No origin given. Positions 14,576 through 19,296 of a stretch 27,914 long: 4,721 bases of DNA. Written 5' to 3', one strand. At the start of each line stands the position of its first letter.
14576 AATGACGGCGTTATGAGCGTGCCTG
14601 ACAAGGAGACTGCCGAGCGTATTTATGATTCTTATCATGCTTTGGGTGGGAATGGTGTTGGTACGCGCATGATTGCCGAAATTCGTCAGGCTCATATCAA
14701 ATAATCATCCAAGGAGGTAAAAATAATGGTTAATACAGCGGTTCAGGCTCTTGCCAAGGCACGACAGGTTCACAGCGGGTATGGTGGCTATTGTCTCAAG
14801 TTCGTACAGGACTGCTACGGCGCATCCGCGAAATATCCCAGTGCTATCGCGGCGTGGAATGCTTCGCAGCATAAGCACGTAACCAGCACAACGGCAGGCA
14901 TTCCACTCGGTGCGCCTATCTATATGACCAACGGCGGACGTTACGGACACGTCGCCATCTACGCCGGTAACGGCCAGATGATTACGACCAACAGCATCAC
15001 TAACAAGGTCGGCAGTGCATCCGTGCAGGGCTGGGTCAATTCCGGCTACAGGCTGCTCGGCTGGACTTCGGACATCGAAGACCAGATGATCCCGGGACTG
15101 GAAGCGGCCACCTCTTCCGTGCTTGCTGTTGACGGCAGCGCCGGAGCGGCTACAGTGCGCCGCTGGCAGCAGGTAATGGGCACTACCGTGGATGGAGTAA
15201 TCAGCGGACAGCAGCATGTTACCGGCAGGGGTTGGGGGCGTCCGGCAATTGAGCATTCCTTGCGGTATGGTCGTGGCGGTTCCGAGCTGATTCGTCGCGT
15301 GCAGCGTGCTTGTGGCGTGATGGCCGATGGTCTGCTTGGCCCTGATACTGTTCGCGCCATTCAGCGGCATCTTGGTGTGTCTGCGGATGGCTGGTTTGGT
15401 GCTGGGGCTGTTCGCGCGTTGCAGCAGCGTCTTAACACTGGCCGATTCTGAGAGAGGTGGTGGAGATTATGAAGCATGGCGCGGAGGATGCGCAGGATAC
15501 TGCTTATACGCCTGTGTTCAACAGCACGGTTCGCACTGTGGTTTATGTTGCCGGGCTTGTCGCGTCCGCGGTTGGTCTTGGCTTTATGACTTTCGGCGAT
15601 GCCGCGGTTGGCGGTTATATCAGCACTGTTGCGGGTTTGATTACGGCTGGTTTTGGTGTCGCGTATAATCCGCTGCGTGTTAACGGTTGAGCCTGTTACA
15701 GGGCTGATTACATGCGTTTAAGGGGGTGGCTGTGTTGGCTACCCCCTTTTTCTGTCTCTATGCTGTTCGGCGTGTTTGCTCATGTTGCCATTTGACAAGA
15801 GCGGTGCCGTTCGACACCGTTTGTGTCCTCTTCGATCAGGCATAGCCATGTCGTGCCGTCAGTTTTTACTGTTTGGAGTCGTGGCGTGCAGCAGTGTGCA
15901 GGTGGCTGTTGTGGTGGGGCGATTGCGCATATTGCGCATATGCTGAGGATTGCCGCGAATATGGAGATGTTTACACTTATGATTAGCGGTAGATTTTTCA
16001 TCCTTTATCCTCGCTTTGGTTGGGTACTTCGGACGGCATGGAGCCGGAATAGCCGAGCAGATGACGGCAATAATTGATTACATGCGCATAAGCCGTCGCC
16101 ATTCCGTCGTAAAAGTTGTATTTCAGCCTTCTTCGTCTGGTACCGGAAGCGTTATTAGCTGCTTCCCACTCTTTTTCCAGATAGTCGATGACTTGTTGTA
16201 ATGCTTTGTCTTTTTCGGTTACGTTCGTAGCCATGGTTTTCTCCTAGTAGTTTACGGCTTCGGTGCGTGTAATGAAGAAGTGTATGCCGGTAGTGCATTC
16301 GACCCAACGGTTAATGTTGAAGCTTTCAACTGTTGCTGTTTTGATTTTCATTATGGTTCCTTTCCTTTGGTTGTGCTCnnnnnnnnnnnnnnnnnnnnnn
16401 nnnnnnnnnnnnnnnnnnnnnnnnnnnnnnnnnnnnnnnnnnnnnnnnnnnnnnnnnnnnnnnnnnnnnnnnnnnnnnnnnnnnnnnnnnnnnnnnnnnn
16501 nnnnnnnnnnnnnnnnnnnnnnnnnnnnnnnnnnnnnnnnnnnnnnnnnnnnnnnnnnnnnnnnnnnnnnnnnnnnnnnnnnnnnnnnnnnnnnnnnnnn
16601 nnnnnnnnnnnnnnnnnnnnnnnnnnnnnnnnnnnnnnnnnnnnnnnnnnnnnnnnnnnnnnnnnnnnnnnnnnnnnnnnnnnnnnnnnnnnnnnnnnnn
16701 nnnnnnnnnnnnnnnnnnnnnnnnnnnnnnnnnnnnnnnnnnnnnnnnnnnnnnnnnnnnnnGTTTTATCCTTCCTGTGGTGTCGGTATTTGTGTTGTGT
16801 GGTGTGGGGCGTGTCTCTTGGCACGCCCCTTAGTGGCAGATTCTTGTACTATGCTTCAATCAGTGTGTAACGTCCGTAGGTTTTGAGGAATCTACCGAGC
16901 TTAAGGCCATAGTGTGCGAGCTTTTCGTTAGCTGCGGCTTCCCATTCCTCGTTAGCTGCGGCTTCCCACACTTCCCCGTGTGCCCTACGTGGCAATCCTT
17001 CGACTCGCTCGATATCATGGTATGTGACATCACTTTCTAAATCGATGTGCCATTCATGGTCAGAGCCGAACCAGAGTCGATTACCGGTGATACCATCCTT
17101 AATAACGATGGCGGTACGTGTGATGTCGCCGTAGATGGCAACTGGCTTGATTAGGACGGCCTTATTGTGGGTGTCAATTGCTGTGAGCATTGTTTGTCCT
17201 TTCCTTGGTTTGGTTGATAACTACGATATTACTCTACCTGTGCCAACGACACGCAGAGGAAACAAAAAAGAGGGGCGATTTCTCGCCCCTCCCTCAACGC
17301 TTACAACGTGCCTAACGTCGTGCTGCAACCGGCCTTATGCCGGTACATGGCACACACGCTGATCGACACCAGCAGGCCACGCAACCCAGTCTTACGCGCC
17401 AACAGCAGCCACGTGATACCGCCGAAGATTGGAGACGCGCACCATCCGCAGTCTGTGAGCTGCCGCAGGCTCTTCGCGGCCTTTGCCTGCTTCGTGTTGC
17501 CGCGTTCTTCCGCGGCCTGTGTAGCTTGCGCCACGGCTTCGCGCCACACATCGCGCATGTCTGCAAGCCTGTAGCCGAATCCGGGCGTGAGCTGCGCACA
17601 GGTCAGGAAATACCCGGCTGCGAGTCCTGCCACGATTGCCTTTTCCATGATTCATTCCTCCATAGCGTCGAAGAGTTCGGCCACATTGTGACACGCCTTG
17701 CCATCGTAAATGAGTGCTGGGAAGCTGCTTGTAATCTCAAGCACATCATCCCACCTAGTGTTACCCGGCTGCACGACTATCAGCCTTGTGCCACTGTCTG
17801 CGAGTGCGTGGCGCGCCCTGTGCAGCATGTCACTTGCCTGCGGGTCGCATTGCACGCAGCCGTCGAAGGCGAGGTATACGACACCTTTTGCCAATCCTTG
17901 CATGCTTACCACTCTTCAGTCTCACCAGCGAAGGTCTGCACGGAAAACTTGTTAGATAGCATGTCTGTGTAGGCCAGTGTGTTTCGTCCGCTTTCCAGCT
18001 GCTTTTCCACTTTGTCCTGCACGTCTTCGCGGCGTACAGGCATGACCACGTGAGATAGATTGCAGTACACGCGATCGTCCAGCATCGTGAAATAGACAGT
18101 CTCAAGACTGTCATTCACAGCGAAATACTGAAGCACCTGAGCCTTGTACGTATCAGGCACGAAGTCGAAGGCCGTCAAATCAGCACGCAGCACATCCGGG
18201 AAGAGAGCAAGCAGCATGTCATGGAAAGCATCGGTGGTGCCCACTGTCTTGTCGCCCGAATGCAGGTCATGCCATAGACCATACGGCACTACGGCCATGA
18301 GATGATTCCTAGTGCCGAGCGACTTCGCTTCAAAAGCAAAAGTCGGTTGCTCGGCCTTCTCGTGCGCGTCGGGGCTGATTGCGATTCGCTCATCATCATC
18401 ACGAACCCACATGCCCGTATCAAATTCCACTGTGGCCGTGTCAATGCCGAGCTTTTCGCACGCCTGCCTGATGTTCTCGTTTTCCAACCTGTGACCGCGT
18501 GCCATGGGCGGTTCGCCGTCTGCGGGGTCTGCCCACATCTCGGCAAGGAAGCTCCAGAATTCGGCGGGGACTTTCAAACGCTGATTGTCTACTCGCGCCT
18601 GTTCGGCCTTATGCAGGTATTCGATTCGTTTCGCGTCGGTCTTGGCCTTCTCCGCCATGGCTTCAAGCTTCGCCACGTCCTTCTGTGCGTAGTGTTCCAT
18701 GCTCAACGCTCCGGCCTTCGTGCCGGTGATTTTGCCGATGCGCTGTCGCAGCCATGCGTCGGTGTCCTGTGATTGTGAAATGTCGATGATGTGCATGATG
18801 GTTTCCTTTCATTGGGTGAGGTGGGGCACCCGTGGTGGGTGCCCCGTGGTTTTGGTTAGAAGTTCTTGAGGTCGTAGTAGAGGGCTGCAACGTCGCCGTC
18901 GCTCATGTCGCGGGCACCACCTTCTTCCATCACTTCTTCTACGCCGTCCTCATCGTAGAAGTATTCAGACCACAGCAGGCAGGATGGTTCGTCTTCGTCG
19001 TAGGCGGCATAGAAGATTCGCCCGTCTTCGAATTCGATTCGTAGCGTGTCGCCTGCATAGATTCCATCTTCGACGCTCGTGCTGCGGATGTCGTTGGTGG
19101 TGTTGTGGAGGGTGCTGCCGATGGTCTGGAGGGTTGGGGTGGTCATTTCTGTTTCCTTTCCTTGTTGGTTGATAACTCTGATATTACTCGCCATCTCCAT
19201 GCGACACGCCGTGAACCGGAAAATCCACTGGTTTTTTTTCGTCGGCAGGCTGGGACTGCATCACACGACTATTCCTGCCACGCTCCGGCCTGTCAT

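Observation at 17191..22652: Five near-identical promoter-plus-leader cassettes tile the leftward early arm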

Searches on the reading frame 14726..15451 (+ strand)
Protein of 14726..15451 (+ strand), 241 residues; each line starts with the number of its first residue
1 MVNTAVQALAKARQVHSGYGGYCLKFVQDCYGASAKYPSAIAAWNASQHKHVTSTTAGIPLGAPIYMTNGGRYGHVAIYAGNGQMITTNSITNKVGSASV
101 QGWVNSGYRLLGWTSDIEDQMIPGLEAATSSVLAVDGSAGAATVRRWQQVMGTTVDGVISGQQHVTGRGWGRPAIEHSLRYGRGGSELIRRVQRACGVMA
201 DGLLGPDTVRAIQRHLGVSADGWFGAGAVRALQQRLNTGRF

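Call 21: search_dna_similar(query=window:14726-15451:+, collection=phages, mode=protein, max_rows=15)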
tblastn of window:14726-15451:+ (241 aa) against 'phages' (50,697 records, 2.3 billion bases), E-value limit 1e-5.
Records with a match: 123; places in all: 136; records where one place covers at least 80% of the query: 1.
Best place of each record, by identity: 60-80% 1; <60% 122.
By first word of the organism name: Lactococcus 52; Microbacterium 34; Bacteriophage 17; Curtobacterium 10; Bifidobacterium 3; Anoxybacillus 2; Aeribacillus 2; Cellulosimicrobium 1; Enterococcus 1; Arthrobacter 1.
By host as written in the record: Lactococcus lactis 24; - 20; Microbacterium foliorum NRRL B-24224 18; Microbacterium foliorum NRRL B-24224 SEA 11; Lactococcus lactis SMQ-86 9; Curtobacterium flaccumfaciens NRRL B-59340 6; Curtobacterium flaccumfaciens NRRL B-729 SEA 4; Lactococcus lactis IL1403 3; and 20 more.
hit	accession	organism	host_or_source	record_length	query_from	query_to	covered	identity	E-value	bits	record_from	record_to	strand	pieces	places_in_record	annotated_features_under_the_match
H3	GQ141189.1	Bifidobacterium phage Bbif-1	Bifidobacterium bifidum strain 317B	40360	133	241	45%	67.3%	9e-40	151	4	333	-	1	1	bacteriophage endolysin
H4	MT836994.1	Bacteriophage sp.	human fecal samples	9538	2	214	88%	30.1%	9e-7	55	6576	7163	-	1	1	record has no annotation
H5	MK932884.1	Bifidobacterium phage PMBT6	Bifidobacterium thermophilum MBT94004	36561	133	241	45%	58.7%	2e-29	121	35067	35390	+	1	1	N-acetylmuramoyl-L-alanine amidase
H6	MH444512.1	Bifidobacterium phage PMBT6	Bifidobacterium thermophilum 94004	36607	133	241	45%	58.7%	2e-29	121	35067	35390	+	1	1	N-acetylmuramoyl-L-alanine amidase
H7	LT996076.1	Bacteriophage sp.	-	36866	71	241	71%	31.3%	2e-13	75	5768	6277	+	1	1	record has no annotation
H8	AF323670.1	Lactococcus phage bIL309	Lactococcus lactis IL1403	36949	71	241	71%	31.3%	2e-13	75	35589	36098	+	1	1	orf56: lysin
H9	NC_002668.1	Lactococcus phage bIL309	Lactococcus lactis subsp. lactis Il1403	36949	71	241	71%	31.3%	2e-13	75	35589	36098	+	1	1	endolysin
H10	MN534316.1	Lactococcus phage proPhi2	Lactococcus lactis subsp. lactis bv. ...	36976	71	241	71%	31.3%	2e-13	75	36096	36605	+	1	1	lysin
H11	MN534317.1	Lactococcus phage proPhi4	Lactococcus lactis subsp. lactis bv. ...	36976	71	241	71%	31.3%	2e-13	75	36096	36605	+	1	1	lysin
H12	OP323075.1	Lactococcus phage D4351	Lactococcus lactis DGCC7127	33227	71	241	71%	30.8%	1e-13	76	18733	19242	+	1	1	peptidoglycan hydrolase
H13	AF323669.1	Lactococcus phage bIL286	Lactococcus lactis IL1403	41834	71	241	71%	30.8%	3e-13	74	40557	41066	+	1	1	orf61: lysin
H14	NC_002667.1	Lactococcus phage bIL286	Lactococcus lactis subsp. lactis Il1403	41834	71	241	71%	30.8%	3e-13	74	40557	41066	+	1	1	endolysin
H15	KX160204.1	Lactococcus phage 38502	Lactococcus lactis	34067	71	241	71%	30.8%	3e-13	74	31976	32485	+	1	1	lysin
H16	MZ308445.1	Lactococcus phage CAP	Lactococcus lactis subsp. cremoris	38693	71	241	71%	30.2%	1e-13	76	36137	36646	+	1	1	lysin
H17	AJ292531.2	Lactococcus phage phi31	Lactococcus lactis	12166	71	241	71%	30.2%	2e-13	75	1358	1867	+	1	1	lys31: putative lysin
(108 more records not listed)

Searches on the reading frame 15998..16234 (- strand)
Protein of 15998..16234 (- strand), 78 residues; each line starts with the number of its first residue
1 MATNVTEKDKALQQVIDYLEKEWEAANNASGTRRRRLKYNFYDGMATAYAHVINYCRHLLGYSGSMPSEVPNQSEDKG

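Call 17: search_protein_families(library=pfam, max_evalue=0.01, proteins=[window:15998-16234:-])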
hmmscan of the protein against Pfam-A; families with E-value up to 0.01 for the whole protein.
window:15998-16234:- (78 aa): 0 families

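Call 55: search_protein_families(library=ncbifam, max_evalue=1, proteins=[window:15998-16234:-])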
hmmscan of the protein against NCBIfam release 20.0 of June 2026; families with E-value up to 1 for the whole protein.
window:15998-16234:- (78 aa): 3 families
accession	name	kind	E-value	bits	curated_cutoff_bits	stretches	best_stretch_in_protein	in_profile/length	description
NF002419.1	PRK01530.1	equivalog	0.068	13.4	110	1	4-26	45-67/103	A1G_07140 family DUF167 domain protein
NF004729.0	PRK06073.1-5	equivalog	0.19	11.7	94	1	8-43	39-74/134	NADH dehydrogenase subunit A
NF037994.1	DcuC_1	equivalog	0.21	10.4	100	1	32-53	253-274/389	C4-dicarboxylate transporter DcuC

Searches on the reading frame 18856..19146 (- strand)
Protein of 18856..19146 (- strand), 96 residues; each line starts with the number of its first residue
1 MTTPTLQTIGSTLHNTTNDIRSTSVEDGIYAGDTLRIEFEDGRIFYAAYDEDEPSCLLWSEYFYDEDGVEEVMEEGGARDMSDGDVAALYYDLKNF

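Call 15: search_protein_families(library=pfam, max_evalue=0.01, proteins=[window:18856-19146:-])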
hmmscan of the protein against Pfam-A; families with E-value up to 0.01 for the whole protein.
window:18856-19146:- (96 aa): 0 families

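Call 18: search_protein_families(library=phrogs, max_evalue=0.001, proteins=[window:18856-19146:-])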
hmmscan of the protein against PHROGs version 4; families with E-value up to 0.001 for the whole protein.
window:18856-19146:- (96 aa): 0 families

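Call 55: search_protein_families(library=ncbifam, max_evalue=1, proteins=[window:18856-19146:-])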
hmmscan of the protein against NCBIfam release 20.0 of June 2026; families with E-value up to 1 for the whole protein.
window:18856-19146:- (96 aa): 0 families

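Call 75: search_solved_structures(query=window:18856-19146:-, max_evalue=1)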
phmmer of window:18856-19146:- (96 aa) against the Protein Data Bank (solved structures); distinct sequences matched with E-value up to 1: 2.
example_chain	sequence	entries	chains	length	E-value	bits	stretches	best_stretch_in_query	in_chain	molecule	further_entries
4jqt_A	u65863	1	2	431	0.038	17.6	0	65-88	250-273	putative glycosyl hydrolase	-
9fdg_A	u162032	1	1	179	0.65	13.6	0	2-34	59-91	TMB12sol9_3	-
